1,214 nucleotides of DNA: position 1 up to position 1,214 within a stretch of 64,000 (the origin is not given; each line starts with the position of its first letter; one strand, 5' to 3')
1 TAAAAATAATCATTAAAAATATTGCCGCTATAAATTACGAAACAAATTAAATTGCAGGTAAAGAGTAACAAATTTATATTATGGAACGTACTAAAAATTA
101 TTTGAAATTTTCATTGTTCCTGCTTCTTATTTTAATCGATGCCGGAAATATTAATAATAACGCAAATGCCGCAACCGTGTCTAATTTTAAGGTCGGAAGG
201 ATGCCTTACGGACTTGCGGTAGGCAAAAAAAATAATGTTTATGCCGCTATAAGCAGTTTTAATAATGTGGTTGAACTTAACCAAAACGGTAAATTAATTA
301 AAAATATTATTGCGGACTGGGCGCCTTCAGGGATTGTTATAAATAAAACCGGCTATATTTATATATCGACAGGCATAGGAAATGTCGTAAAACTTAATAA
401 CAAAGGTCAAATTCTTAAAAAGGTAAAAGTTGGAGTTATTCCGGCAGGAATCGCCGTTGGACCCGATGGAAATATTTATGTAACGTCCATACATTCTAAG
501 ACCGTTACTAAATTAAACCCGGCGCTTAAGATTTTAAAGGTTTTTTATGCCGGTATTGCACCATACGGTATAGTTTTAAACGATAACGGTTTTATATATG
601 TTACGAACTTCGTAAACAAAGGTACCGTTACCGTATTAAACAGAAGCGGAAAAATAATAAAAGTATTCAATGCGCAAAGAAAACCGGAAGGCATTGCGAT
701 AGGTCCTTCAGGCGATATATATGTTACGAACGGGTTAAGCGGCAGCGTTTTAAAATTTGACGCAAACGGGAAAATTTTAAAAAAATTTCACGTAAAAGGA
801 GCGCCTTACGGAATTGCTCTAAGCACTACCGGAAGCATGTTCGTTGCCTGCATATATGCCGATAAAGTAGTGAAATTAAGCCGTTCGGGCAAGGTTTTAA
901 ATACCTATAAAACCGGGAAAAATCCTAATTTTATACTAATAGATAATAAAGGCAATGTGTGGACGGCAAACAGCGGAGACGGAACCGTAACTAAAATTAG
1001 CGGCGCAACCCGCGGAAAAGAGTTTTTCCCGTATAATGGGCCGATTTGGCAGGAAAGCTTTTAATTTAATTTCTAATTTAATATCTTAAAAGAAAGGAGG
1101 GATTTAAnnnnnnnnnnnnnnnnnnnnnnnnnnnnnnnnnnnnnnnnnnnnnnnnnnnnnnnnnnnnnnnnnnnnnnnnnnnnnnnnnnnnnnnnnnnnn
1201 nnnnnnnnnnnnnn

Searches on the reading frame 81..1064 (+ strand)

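Call 64: search_protein_families(library=pfam, proteins=[window:81-1064:+], max_evalue=0.1)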
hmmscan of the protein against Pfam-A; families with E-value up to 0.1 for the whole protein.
window:81-1064:+ (327 aa): 15 families
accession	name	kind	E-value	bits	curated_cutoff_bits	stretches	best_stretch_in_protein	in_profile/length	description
PF24684.1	Vgb_lyase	-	8.7e-22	77.7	50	2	154-309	8-168/290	Virginiamycin B lyase family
PF08450.18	SGL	-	1.7e-16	61.1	26.3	1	181-280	115-225/246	SMP-30/Gluconolactonase/LRE-like region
PF01436.27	NHL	-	9.4e-16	57.4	20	2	201-218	3-20/28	NHL repeat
PF22701.2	Mala_s_1-like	-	3e-11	43.9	27.5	1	248-301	96-150/195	Mal s 1 allergenic protein-like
PF20067.5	SSL_N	-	5.3e-08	33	18.9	0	200-216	21-37/46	Strictosidine synthase-like, N-terminal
PF13449.12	Phytase-like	-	0.0012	19.3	27.6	1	176-239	46-107/284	Esterase-like activity of phytase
PF23500.1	DUF7133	-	0.0087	15.8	27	0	121-142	331-352/385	Domain of unknown function (DUF7133)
PF23754.1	Beta-prop_IP5PC_F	-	0.0097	15.3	27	1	197-296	286-383/392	IP5P C-F beta-propeller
PF18705.7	DUF5643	-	0.018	15.4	34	1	269-305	34-71/115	Family of unknown function (DUF5643)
PF06977.17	SdiA-regulated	-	0.019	14.6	21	0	198-216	221-239/249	SdiA-regulated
PF07494.17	Reg_prop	-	0.021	15.4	20.4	0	285-297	10-22/24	Two component regulator propeller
PF23414.1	Beta-prop_EML_2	-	0.026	14.4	90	0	204-279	3-80/266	Echinoderm microtubule-associated protein second beta-propeller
PF25021.1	TEN_NHL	-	0.038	13.4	27.1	0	194-233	135-173/357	Teneurin NHL domain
PF06739.17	SBBP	-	0.091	13.2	20.5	0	120-135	14-29/38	Beta-propeller repeat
PF13860.13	FlgD_ig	-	0.097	13.1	27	0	173-204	17-48/79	FlgD Ig-like domain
